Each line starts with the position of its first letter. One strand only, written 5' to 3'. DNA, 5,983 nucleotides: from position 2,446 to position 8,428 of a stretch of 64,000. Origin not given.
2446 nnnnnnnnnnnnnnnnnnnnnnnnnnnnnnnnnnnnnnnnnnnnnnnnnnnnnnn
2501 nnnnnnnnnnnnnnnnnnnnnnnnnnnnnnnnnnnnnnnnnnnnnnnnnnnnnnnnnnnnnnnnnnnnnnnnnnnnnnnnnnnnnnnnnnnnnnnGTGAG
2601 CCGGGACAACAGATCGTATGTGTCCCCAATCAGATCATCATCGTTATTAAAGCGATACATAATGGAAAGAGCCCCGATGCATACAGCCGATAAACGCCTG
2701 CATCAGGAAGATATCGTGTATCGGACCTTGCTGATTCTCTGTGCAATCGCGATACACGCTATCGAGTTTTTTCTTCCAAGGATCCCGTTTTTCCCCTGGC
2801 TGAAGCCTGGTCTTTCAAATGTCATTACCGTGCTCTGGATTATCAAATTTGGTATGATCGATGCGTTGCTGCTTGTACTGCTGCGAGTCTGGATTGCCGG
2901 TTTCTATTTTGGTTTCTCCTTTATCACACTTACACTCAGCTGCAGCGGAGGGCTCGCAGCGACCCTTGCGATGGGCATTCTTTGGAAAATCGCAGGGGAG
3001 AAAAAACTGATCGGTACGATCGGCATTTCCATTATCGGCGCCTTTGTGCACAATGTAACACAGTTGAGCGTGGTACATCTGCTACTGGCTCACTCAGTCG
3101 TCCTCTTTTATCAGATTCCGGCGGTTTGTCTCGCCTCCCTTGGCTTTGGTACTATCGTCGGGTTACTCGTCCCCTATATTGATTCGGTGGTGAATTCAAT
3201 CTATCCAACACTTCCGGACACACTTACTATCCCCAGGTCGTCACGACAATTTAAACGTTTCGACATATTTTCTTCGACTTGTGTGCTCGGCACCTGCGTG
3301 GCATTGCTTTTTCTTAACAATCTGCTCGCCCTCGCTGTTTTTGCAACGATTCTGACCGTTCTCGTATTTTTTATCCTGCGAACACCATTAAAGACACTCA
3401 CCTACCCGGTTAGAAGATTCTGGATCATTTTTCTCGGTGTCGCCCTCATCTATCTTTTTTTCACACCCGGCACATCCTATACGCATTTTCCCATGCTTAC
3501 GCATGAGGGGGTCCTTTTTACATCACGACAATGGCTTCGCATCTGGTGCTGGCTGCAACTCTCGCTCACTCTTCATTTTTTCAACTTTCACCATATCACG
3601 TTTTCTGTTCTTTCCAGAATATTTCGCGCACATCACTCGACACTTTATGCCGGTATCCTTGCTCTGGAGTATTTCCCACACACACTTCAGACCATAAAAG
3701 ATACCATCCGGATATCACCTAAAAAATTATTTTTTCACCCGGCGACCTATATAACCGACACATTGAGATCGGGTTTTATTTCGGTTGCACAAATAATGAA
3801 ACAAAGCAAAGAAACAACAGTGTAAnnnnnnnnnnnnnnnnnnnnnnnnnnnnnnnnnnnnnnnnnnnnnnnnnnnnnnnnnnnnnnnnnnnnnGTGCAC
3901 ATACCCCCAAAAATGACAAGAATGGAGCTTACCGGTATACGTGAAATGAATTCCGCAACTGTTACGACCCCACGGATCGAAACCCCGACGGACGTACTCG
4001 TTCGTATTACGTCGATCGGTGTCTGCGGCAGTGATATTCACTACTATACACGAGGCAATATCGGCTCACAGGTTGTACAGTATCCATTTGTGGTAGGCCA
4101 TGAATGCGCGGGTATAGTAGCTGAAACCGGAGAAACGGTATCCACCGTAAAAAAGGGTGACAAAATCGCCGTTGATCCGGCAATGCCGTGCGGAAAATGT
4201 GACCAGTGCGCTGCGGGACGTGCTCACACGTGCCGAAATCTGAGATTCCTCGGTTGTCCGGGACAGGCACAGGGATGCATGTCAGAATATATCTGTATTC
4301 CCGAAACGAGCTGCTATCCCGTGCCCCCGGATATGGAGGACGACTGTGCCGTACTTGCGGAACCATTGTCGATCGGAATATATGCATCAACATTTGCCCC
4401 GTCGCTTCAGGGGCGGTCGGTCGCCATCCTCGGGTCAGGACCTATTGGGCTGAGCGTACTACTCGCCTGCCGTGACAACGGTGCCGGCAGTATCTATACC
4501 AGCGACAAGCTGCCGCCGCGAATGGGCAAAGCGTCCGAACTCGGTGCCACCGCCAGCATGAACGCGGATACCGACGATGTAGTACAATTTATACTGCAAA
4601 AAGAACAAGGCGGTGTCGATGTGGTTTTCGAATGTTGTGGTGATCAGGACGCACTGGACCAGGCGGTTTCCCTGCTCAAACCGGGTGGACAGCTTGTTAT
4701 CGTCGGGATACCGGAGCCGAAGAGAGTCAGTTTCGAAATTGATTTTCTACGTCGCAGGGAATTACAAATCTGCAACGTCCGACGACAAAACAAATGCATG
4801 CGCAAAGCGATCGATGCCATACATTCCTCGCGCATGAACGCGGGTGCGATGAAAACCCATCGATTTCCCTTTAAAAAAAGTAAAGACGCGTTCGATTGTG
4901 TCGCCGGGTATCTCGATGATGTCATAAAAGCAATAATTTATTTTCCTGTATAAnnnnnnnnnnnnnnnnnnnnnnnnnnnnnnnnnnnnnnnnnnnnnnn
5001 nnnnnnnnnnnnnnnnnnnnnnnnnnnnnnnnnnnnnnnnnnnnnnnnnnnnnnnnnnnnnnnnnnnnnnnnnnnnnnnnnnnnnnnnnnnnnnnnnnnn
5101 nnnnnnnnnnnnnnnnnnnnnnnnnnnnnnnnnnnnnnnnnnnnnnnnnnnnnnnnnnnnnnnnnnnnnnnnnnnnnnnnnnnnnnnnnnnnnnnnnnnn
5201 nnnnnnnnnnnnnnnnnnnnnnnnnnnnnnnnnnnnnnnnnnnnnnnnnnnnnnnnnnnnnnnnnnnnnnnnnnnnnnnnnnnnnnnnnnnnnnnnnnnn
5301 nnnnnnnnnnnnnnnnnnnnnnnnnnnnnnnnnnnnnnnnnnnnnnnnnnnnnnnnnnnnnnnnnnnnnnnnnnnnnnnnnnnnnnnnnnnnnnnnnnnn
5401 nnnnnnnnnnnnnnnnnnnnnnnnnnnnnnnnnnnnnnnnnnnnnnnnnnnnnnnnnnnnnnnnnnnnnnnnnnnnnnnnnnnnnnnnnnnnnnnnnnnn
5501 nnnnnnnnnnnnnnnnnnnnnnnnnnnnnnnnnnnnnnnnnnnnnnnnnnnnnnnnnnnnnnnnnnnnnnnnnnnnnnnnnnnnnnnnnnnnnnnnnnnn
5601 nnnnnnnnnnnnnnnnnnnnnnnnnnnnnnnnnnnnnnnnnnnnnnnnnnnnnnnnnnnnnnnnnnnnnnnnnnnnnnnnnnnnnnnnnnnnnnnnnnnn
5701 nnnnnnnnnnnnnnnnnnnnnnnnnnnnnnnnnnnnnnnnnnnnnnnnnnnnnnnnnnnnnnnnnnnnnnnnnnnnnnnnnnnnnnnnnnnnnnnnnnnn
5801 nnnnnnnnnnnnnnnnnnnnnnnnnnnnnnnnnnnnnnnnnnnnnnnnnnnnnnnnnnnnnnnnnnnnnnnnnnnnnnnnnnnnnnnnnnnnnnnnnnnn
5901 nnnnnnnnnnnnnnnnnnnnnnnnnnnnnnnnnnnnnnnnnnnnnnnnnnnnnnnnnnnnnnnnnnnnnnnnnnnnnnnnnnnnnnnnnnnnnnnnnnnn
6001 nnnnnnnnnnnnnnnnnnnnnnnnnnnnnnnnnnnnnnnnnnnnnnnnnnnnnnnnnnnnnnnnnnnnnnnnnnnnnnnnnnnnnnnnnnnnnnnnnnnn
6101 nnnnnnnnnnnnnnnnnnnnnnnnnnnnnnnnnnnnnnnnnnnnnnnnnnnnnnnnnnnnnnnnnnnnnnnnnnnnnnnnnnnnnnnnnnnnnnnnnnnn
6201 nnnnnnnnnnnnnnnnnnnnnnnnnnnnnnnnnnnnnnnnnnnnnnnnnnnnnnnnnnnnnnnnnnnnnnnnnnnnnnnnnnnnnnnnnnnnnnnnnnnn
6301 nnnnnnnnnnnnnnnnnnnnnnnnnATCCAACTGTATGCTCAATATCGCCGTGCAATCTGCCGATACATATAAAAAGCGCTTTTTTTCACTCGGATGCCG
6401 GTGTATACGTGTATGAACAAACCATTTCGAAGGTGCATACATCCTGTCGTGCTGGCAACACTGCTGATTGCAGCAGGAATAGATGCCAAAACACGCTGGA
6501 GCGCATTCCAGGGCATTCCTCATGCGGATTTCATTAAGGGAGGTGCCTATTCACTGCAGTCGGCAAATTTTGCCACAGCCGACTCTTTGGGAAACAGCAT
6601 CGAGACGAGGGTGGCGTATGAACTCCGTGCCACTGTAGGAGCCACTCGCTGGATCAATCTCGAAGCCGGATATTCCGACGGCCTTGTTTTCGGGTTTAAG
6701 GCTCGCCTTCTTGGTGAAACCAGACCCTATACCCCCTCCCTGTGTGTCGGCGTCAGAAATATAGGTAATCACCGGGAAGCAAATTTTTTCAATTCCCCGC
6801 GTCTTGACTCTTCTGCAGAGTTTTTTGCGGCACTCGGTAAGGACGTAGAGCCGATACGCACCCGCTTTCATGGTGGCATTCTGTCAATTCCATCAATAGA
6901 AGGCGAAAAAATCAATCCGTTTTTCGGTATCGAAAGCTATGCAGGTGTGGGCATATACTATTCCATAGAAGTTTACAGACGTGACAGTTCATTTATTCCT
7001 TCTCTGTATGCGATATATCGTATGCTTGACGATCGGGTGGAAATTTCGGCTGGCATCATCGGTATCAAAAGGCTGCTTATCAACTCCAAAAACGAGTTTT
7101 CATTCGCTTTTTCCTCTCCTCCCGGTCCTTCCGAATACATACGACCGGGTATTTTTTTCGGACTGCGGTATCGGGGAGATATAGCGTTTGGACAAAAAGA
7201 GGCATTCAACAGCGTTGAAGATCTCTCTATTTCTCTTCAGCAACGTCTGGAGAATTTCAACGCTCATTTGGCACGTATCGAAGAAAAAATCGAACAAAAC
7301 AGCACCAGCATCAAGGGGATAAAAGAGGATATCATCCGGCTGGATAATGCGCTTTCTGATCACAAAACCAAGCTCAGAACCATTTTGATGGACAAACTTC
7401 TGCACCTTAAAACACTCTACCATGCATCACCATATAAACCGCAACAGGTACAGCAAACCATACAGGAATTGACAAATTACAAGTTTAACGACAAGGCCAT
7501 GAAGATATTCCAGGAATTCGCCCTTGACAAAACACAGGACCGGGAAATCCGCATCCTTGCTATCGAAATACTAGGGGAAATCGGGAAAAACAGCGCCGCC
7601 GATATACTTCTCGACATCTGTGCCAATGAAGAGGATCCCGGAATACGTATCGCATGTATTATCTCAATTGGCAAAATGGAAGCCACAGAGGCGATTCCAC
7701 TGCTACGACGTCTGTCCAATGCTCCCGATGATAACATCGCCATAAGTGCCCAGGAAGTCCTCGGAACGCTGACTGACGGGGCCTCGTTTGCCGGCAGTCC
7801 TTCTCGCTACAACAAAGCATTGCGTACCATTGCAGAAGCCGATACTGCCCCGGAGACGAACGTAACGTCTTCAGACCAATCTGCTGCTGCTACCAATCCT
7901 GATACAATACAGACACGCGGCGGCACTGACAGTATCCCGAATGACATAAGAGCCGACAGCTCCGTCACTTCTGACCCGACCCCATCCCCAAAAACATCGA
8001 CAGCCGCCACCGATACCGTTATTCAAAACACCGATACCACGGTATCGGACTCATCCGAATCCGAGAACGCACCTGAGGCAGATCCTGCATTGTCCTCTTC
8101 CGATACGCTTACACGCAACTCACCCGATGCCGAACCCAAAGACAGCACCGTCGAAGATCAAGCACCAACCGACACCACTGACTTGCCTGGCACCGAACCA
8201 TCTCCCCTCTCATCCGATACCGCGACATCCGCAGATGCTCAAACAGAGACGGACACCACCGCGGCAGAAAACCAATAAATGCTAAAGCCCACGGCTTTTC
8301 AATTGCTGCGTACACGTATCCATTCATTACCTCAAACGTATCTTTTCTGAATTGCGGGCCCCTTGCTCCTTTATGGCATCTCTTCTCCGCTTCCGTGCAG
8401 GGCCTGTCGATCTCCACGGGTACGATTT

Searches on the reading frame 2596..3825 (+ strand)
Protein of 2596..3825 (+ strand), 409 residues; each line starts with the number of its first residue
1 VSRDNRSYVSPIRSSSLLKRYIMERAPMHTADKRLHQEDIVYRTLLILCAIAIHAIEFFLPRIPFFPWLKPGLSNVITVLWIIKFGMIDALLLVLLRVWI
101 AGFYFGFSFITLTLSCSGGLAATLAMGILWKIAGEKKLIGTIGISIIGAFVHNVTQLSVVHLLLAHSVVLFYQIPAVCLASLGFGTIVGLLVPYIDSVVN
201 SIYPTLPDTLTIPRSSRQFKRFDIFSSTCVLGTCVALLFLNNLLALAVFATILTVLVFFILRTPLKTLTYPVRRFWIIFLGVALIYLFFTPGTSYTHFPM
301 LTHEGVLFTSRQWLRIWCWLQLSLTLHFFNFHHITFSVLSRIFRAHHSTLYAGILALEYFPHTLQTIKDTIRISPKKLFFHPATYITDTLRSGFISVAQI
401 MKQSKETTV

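Call 34: search_protein_families(library=pfam, proteins=[window:2596-3825:+], max_evalue=0.00001)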
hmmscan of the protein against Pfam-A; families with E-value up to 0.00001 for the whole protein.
window:2596-3825:+ (409 aa): 1 family
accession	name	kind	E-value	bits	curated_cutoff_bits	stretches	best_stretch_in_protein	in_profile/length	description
PF07456.16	Hpre_diP_synt_I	-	1.2e-29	103.7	30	1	46-192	1-144/147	Heptaprenyl diphosphate synthase component I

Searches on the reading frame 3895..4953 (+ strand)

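Call 34: search_protein_families(library=pfam, proteins=[window:3895-4953:+], max_evalue=0.00001)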
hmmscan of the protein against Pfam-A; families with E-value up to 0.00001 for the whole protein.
window:3895-4953:+ (352 aa): 4 families
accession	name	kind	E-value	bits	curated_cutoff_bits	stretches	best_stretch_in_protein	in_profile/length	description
PF08240.17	ADH_N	-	1.5e-29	102.7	23.5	1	31-144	2-103/104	Alcohol dehydrogenase GroES-like domain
PF00107.32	ADH_zinc_N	-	6.8e-22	78.2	31.8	1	183-309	1-127/129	Zinc-binding dehydrogenase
PF16912.11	Glu_dehyd_C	-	4.6e-13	49.6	34.9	1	150-348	2-209/211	Glucose dehydrogenase C-terminus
PF13602.12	ADH_zinc_N_2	-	4e-07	31.5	27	1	216-336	1-123/134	Zinc-binding dehydrogenase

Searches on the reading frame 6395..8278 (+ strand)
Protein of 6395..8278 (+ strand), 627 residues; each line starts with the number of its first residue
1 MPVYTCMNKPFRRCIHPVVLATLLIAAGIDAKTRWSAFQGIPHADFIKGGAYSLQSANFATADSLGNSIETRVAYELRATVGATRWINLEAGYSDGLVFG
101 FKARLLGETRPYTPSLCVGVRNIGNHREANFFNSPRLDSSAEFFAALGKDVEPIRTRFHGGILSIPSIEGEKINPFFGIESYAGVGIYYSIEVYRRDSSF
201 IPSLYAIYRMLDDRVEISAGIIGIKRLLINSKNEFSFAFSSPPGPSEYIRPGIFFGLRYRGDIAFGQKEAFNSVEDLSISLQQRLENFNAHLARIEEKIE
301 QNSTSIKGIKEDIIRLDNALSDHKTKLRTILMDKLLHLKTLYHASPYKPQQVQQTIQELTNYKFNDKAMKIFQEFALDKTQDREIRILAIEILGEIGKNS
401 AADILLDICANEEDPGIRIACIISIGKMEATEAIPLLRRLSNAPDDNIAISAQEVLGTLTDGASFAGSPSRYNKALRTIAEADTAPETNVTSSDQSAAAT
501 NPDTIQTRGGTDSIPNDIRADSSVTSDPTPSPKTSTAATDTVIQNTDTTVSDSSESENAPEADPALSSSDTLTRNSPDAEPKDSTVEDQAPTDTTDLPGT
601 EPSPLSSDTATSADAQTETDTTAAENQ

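Call 34: search_protein_families(library=pfam, proteins=[window:6395-8278:+], max_evalue=0.00001)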
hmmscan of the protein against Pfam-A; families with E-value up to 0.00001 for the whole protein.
window:6395-8278:+ (627 aa): 1 family
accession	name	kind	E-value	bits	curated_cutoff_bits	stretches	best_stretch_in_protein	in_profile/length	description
PF13646.12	HEAT_2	-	4.5e-12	46.5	27.7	1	377-456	8-87/88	HEAT repeats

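Call 81: find_encoding_contigs(protein=window:6395-8278:+, flank=10000, max_places=5)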
Protein window:6395-8278:+ (627 aa): 1 contig read that carries it; 1 place shown.
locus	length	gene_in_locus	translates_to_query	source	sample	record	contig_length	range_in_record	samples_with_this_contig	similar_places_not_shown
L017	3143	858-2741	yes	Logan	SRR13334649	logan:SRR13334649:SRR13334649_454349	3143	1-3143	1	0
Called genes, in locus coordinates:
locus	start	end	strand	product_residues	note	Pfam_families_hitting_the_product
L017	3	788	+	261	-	?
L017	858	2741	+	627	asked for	PF13646:HEAT_2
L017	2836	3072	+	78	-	-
